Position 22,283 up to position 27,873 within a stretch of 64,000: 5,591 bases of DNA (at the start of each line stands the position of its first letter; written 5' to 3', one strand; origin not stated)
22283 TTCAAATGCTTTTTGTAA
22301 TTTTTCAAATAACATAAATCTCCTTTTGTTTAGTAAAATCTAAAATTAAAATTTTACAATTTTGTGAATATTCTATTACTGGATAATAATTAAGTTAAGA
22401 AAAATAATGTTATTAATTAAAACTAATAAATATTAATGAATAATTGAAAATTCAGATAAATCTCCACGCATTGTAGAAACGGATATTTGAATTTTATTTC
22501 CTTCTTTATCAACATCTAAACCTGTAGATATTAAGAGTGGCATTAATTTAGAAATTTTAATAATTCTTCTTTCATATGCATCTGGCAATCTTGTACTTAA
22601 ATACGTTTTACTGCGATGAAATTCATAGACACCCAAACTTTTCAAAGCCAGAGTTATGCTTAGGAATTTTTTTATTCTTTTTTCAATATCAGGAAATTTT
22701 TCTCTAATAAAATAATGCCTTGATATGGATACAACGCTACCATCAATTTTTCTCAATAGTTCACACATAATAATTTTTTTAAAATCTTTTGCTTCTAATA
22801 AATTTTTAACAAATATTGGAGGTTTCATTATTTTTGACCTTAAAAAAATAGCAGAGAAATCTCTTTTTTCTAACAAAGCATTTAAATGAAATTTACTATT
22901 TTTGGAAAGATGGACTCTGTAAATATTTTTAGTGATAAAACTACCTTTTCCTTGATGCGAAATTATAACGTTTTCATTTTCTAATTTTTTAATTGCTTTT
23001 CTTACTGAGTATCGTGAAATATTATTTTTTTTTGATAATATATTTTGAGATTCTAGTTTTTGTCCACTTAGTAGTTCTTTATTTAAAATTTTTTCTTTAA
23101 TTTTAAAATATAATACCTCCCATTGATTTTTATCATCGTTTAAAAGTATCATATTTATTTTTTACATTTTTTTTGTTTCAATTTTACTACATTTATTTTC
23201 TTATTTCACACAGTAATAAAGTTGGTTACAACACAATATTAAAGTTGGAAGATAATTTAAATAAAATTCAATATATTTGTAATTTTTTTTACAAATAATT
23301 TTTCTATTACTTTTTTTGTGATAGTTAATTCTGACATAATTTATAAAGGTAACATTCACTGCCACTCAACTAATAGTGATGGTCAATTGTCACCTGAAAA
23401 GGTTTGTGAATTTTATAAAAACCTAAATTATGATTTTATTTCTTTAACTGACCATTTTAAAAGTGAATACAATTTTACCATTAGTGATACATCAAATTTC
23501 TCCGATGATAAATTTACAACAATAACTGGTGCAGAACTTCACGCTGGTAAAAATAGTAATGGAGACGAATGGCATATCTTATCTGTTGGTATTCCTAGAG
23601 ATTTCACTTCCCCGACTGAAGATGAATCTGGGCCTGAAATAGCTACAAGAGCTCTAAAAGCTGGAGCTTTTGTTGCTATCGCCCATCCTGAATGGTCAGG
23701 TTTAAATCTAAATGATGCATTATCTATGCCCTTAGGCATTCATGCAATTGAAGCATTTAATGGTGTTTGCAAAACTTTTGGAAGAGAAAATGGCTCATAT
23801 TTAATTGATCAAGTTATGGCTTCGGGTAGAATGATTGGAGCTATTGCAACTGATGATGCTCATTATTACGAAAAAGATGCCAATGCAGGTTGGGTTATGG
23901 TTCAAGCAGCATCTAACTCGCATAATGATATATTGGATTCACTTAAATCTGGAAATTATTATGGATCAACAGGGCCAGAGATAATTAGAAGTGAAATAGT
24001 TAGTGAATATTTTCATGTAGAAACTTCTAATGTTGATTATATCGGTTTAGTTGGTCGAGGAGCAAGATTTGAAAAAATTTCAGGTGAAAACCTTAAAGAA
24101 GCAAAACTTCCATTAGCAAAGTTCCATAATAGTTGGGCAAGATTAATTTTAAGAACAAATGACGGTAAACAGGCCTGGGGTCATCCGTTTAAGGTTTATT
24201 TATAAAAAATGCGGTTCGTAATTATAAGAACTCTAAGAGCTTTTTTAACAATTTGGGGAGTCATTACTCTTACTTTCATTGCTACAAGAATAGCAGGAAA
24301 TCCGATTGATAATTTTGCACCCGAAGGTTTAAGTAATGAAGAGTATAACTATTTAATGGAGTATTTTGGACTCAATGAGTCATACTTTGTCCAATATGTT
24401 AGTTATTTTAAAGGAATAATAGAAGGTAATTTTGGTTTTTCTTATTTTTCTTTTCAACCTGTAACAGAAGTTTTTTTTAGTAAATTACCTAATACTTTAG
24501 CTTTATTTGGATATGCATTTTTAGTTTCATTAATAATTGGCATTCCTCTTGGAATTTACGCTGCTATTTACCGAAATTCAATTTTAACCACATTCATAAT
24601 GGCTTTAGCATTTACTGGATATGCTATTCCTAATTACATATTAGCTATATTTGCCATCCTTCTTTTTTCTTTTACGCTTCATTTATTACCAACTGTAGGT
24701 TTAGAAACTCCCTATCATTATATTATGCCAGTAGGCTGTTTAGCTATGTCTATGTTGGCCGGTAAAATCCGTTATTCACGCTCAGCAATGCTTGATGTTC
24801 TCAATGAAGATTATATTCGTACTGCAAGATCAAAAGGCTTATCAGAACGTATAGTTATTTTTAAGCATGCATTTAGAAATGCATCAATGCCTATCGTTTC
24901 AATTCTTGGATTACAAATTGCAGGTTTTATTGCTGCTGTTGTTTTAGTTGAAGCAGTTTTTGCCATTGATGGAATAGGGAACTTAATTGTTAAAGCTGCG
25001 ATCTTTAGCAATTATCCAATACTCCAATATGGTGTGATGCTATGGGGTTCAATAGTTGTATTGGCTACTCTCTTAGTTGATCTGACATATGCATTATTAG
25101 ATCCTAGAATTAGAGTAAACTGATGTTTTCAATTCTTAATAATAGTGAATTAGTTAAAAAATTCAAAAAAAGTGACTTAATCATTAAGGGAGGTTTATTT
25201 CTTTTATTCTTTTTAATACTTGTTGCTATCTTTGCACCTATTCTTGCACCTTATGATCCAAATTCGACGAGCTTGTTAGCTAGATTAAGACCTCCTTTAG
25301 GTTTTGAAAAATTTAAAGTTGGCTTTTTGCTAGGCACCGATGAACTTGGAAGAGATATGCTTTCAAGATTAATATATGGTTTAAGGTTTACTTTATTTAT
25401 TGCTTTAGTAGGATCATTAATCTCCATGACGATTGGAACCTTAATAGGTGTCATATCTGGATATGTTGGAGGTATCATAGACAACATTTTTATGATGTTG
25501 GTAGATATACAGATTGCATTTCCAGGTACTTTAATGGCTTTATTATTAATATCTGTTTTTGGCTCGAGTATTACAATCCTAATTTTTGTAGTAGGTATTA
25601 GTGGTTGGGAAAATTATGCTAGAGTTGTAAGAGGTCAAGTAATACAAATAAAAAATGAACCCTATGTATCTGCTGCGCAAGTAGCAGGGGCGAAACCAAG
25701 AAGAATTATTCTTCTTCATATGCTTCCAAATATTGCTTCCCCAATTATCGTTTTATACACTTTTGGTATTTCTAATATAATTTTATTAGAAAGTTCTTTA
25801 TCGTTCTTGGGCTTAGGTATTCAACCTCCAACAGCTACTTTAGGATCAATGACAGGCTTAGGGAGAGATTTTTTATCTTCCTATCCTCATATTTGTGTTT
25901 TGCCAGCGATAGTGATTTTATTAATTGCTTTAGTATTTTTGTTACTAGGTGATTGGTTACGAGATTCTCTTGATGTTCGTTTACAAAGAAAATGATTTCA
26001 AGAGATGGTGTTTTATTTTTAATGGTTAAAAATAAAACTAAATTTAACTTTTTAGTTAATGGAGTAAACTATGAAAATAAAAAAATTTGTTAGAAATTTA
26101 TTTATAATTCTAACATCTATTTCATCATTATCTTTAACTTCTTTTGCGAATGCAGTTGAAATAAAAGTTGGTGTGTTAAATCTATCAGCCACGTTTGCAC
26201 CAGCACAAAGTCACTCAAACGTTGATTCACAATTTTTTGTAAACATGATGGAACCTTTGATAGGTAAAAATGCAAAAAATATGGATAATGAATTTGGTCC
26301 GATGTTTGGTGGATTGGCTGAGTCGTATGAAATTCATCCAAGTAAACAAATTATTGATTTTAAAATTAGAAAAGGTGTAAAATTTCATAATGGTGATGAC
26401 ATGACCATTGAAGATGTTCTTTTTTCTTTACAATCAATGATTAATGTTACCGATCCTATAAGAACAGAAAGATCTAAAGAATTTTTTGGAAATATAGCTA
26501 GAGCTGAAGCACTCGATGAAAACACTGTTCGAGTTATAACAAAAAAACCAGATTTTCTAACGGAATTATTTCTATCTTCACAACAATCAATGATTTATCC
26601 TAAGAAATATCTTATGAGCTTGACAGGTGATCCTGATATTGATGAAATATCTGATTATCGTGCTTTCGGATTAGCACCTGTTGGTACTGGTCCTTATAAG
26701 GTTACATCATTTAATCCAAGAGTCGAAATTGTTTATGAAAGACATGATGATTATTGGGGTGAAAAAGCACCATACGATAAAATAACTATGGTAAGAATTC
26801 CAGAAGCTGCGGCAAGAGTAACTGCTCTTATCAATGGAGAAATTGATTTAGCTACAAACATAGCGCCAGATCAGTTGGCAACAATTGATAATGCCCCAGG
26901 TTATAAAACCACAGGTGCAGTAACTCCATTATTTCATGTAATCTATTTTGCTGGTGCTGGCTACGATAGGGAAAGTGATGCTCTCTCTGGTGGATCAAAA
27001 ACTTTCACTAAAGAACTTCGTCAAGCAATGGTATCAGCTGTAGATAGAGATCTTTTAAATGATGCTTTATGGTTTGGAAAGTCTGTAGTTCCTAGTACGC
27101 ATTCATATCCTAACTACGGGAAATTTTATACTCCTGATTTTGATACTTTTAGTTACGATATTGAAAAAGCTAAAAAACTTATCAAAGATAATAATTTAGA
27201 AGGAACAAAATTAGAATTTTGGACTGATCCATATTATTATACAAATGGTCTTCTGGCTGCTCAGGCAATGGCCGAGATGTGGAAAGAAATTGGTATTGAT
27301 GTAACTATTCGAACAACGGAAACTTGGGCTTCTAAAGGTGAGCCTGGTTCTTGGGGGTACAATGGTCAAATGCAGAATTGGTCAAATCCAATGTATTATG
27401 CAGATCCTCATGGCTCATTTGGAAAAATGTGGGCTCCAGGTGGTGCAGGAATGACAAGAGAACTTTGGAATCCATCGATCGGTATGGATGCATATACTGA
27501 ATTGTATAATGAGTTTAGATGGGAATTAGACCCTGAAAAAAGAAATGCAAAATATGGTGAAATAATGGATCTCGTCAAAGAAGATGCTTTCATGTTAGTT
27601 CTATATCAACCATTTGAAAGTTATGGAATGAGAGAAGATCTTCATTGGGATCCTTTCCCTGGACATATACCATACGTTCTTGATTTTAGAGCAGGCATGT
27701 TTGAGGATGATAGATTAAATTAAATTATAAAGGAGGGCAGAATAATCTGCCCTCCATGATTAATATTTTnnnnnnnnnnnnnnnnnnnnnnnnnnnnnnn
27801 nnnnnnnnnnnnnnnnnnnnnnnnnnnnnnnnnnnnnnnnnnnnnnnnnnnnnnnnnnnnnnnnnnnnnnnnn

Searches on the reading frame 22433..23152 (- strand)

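Call 45: search_protein_families(library=ncbifam, proteins=[window:22433-23152:-], max_evalue=1e-8)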
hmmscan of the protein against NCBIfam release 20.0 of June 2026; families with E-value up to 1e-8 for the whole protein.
window:22433-23152:- (239 aa): 10 families
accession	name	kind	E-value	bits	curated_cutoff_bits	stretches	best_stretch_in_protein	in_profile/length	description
TIGR02325.1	C_P_lyase_phnF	equivalog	7.7e-36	123.8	156.8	1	11-237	10-236/238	phosphonate metabolism transcriptional regulator PhnF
NF007486.0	PRK10079.1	equivalog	3.8e-17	62.8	363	1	20-239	22-241/241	phosphonate metabolism transcriptional regulator PhnF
TIGR03337.1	phnR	equivalog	6.6e-16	58.7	296.75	1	12-229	4-220/231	phosphonate utilization transcriptional regulator PhnR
TIGR02404.1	trehalos_R_Bsub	equivalog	1.2e-14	54.6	211.95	1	12-160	3-153/233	trehalose operon repressor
NF041547.1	GntR_LSA1692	equivalog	1.1e-12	48.1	275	1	16-232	8-223/233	GntR family transcriptional regulator, LSA1692 subfamily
NF052282.1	PLP_TF_PdxR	equivalog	3.2e-11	43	320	1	12-84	4-76/448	MocR-like pyridoxine biosynthesis transcription factor PdxR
TIGR02018.2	his_ut_repres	equivalog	8.7e-11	41.6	220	1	17-207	7-195/226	histidine utilization transcriptional repressor HutC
NF008491.0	PRK11402.1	subfamily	3.1e-10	40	269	1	9-166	7-167/243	GntR family transcriptional regulator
NF007001.0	PRK09464.1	equivalog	3.4e-10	40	330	1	13-79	14-80/254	pyruvate dehydrogenase complex transcriptional repressor PdhR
NF007741.0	PRK10421.1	equivalog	5.3e-09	35.8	311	1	16-76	14-74/262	transcriptional regulator LldR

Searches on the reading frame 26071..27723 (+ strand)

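Call 13: search_protein_families(library=ncbifam, proteins=[window:26071-27723:+], max_evalue=1e-10)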
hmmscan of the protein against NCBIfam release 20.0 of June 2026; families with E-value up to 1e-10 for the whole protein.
window:26071-27723:+ (550 aa): 9 families
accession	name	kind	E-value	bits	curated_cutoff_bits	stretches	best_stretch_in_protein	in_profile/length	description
NF045467.1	Opp4A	equivalog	1.6e-36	125.7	650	1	40-414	47-431/556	oligopeptide ABC transporter substrate-binding protein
NF045468.1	Opp5A_nikA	equivalog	1.7e-27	96.1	600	1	82-420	61-372/488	nickel ABC transporter substrate-binding protein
TIGR02294.1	nickel_nikA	equivalog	1.4e-25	89.9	393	1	45-509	19-468/501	nickel ABC transporter substrate-binding protein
NF043070.1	DppA_dipep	equivalog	4.4e-21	75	1005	1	80-419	76-414/535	dipeptide ABC transporter periplasmic-binding protein DppA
NF011942.0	PRK15413.1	equivalog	1.7e-18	66.6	594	1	6-386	5-354/512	glutathione ABC transporter substrate-binding protein GsiB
NF011689.0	PRK15109.1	equivalog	8.7e-18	64.3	560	1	78-417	79-417/547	ABC transporter substrate-binding protein SapA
NF047575.1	opine_bind_CntA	exception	8.5e-16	57.6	800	1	82-374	81-358/535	staphylopine-dependent metal ABC transporter substrate-binding lipoprotein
NF010149.0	PRK13626.1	equivalog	1.2e-11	44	476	1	91-253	176-314/552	HTH-type transcriptional regulator SgrR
TIGR04028.1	SBP_KPN_01854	hypoth_equivalog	1.2e-11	43.8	468.5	0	88-373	55-328/509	TIGR04028 family ABC transporter substrate-binding protein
